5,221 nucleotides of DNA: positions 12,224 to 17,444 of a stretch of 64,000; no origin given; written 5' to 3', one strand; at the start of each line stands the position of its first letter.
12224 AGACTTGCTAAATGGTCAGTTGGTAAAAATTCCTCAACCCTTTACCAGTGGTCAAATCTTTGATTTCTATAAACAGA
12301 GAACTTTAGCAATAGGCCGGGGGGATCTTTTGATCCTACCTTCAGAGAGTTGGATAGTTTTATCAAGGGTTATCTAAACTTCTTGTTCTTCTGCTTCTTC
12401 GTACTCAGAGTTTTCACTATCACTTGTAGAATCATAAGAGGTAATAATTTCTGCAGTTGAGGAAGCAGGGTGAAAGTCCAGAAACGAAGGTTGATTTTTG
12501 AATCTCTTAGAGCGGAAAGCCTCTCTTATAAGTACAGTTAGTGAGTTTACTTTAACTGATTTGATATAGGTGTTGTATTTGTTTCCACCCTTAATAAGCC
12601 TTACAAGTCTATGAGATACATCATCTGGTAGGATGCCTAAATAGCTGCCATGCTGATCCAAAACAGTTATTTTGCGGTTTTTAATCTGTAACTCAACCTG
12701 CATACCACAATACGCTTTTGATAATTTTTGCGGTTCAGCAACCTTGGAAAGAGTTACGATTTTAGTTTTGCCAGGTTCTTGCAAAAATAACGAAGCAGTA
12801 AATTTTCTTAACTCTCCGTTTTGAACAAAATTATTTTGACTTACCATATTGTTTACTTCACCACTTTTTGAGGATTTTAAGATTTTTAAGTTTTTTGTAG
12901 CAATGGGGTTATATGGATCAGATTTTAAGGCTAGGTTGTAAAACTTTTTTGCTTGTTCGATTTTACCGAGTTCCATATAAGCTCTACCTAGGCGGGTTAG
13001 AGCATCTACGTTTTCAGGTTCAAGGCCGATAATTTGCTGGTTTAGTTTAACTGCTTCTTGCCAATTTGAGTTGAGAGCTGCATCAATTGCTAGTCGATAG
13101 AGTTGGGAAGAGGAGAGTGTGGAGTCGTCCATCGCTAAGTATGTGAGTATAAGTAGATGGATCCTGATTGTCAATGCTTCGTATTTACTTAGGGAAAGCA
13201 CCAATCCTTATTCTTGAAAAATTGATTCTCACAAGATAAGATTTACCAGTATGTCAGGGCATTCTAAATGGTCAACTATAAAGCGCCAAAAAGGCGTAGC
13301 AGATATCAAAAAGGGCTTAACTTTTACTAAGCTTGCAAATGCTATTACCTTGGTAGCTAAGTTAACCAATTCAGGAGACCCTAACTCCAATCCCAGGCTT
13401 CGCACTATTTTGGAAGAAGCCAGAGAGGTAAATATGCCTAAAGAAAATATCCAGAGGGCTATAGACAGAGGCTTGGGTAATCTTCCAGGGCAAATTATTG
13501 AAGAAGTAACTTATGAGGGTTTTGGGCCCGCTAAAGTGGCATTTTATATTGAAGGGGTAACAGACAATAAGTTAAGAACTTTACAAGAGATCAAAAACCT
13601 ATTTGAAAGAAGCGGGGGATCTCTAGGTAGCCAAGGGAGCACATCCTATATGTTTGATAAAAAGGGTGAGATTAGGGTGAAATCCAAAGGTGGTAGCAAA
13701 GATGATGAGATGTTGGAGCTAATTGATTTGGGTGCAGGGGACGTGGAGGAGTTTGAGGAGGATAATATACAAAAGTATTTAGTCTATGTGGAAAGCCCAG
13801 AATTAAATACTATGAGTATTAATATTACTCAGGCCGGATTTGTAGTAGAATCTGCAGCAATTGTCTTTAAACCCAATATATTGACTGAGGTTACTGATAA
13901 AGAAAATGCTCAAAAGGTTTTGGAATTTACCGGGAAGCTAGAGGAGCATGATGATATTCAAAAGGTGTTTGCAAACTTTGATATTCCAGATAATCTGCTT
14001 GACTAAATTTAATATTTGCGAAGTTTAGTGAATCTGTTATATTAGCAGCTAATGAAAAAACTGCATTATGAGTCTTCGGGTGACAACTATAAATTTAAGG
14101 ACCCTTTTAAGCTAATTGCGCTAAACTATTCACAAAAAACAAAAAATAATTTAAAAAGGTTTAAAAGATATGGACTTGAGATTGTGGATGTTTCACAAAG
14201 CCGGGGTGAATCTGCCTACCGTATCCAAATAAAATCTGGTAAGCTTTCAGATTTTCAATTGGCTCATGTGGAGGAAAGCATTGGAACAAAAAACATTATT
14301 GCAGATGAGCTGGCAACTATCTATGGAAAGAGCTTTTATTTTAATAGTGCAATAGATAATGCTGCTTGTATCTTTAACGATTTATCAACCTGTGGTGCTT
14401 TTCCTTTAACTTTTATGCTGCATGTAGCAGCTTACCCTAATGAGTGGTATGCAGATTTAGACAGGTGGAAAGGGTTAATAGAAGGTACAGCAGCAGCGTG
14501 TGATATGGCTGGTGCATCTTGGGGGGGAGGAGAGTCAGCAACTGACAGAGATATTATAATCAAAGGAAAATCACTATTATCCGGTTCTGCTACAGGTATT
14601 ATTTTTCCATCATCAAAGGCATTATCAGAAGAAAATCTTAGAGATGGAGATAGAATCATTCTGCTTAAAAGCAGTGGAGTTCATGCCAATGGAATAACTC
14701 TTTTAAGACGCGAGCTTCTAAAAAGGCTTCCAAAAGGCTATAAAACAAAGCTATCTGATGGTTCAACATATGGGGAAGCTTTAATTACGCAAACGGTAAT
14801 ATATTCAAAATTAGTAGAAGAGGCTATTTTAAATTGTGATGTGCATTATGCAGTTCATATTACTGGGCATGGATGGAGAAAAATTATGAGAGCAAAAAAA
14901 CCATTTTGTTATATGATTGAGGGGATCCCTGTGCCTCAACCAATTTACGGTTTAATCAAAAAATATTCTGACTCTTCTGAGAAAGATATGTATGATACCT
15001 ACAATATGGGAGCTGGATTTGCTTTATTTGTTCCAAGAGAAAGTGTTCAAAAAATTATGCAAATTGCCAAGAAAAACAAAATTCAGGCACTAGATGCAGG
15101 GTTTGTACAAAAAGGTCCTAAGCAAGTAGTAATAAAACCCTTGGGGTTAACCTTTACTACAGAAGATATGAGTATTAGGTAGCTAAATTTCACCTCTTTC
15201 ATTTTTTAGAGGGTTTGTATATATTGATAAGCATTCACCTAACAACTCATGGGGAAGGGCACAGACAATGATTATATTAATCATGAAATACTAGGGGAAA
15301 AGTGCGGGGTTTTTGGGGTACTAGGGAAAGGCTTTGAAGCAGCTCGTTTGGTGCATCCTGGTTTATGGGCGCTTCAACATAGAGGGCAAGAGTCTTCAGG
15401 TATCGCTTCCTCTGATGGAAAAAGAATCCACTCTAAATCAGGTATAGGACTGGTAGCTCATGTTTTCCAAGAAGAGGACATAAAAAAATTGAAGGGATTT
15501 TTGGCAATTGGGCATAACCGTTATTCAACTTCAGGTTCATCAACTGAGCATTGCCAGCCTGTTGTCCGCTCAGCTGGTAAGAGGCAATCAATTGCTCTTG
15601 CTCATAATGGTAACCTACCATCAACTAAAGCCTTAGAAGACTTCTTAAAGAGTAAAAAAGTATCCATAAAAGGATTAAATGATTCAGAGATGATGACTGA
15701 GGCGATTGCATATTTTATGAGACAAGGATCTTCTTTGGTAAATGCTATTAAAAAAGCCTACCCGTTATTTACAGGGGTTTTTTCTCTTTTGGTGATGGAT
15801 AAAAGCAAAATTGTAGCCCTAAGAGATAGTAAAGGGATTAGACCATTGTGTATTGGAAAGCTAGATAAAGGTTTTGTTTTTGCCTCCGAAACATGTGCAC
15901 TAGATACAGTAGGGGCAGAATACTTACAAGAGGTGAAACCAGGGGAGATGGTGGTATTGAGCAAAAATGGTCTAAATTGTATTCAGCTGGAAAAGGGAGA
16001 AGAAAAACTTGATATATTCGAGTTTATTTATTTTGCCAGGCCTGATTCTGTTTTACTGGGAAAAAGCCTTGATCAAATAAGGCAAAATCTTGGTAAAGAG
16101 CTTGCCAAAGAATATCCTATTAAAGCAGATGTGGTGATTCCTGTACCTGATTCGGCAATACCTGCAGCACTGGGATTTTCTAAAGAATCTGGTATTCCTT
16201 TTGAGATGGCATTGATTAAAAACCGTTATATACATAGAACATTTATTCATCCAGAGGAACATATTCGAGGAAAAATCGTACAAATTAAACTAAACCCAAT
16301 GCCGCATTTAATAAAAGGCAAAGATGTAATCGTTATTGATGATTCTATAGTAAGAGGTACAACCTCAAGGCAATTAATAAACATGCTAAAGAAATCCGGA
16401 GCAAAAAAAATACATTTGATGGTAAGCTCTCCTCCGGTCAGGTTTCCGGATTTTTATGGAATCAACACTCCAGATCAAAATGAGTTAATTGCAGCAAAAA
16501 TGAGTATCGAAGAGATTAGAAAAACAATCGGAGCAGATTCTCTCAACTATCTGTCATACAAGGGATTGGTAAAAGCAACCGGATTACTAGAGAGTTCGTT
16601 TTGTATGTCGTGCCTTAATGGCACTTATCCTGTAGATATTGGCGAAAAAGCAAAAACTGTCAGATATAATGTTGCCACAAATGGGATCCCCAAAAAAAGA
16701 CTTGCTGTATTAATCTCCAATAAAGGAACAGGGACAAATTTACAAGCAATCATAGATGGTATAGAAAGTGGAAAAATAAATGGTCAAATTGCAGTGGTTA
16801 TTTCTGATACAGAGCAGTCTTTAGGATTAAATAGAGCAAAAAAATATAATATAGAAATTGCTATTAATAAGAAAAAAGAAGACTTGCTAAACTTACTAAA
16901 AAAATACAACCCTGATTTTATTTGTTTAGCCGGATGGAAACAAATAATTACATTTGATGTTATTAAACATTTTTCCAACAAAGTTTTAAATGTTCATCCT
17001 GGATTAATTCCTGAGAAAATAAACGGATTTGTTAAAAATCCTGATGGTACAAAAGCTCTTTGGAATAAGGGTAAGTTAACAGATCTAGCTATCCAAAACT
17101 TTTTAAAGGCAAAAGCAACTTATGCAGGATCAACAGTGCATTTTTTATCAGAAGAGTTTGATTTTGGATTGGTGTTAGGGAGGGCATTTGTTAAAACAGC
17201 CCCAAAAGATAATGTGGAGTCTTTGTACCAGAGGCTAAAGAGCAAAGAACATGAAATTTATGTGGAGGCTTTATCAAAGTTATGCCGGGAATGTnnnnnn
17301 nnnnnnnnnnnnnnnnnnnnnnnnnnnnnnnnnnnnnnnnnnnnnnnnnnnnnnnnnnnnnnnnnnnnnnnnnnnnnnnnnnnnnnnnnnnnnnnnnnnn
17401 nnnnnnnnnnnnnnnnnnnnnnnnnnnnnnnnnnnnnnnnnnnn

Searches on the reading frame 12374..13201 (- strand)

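Call 76: search_protein_families(library=pfam, proteins=[window:12374-13201:-], max_evalue=0.001)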
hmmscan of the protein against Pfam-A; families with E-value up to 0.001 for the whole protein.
window:12374-13201:- (275 aa): 10 families
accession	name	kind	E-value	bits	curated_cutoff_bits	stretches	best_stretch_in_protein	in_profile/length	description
PF14559.12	TPR_19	-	2.3e-09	37.9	25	1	45-96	5-56/68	Tetratricopeptide repeat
PF00515.34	TPR_1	-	1e-08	35.1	27.8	1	66-98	2-34/34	Tetratricopeptide repeat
PF13181.12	TPR_8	-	5.8e-08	32.7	25.7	1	66-97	2-33/34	Tetratricopeptide repeat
PF07719.23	TPR_2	-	2.5e-07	30.7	27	1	66-98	2-34/34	Tetratricopeptide repeat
PF13432.12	TPR_16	-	1e-06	29.5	32.7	1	35-99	1-65/65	Tetratricopeptide repeat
PF13174.12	TPR_6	-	2.4e-05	25.1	26.3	1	66-96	1-31/33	Tetratricopeptide repeat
PF13414.12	TPR_11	-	7.6e-05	22.8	26.8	0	72-101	1-30/42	TPR repeat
PF13428.12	TPR_14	-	0.00013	22.8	23.5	1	66-104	2-40/44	Tetratricopeptide repeat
PF13431.12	TPR_17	-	0.00016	22.1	24.4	0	60-85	8-33/34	Tetratricopeptide repeat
PF13371.12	TPR_9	-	0.00087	19.7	35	0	44-102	8-66/73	Tetratricopeptide repeat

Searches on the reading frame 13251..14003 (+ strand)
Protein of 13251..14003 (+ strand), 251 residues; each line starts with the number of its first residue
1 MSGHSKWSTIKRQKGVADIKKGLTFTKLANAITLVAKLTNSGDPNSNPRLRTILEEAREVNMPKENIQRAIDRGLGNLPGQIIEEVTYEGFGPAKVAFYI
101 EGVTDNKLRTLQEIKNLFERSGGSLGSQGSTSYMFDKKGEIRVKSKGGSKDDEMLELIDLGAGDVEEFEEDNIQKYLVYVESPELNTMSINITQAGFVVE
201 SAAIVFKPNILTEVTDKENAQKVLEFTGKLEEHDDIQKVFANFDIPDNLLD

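Call 76: search_protein_families(library=pfam, proteins=[window:13251-14003:+], max_evalue=0.001)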
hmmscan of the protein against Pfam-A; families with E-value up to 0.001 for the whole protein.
window:13251-14003:+ (251 aa): 2 families
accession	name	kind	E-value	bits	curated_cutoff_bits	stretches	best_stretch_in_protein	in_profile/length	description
PF01709.26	Transcrip_reg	-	3e-45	154.3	27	1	84-243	2-160/160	TACO1/YebC second and third domain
PF20772.2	TACO1_YebC_N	-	2.1e-26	92.6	36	1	5-76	1-72/73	TACO1/YebC protein N-terminal domain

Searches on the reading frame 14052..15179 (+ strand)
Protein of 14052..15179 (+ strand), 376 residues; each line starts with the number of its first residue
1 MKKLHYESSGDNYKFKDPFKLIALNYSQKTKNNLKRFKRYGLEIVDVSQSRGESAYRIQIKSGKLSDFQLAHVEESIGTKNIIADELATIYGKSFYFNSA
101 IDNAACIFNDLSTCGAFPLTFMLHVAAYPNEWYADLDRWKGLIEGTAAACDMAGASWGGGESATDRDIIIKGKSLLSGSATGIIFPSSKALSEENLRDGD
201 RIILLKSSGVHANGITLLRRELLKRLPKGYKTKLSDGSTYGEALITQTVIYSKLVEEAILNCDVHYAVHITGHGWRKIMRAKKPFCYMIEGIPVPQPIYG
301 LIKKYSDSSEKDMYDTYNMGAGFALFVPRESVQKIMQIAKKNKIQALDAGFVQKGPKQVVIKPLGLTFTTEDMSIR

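Call 76: search_protein_families(library=pfam, proteins=[window:14052-15179:+], max_evalue=0.001)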
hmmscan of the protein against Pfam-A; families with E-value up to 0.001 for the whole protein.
window:14052-15179:+ (376 aa): 2 families
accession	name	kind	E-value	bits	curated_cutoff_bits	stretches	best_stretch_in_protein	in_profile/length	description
PF02769.27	AIRS_C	-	1.9e-11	44.8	23.1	1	197-360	1-153/156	AIR synthase related protein, C-terminal domain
PF00586.29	AIRS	-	5.5e-07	30.4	24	1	99-183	35-111/112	AIR synthase related protein, N-terminal domain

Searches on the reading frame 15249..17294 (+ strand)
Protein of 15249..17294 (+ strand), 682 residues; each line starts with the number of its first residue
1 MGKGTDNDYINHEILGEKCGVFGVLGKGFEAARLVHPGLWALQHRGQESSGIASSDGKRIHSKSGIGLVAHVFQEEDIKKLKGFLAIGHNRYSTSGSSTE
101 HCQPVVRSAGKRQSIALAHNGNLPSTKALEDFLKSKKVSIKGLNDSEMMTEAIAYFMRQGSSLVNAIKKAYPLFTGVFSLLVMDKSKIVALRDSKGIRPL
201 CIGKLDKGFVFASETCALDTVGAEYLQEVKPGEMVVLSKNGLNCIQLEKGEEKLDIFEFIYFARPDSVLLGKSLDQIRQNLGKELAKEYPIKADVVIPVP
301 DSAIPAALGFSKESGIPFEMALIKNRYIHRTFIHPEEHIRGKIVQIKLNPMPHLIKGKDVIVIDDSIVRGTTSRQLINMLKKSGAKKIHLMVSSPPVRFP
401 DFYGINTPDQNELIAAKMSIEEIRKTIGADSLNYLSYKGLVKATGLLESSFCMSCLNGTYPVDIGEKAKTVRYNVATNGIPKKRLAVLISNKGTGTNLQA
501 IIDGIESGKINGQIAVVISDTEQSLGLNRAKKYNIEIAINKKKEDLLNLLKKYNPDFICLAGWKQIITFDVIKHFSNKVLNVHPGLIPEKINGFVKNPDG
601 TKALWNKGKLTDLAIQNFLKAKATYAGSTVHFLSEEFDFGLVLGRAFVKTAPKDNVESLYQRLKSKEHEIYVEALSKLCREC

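Call 76: search_protein_families(library=pfam, proteins=[window:15249-17294:+], max_evalue=0.001)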
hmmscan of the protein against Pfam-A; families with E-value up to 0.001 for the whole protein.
window:15249-17294:+ (682 aa): 5 families
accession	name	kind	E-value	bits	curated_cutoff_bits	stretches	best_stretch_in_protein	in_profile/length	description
PF00551.24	Formyl_trans_N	-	3.8e-31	108.7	26.1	1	483-675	1-181/181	Formyl transferase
PF13522.11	GATase_6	-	1.3e-16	61.3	27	1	85-214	12-130/130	Glutamine amidotransferase domain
PF13537.11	GATase_7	-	6.1e-15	55.8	25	1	89-218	1-121/123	Glutamine amidotransferase domain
PF00156.33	Pribosyltran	-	1.1e-09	38.3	26.3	1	273-392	11-122/158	Phosphoribosyl transferase domain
PF13230.11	GATase_4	-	0.00035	20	23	1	70-148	61-132/272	Glutamine amidotransferases class-II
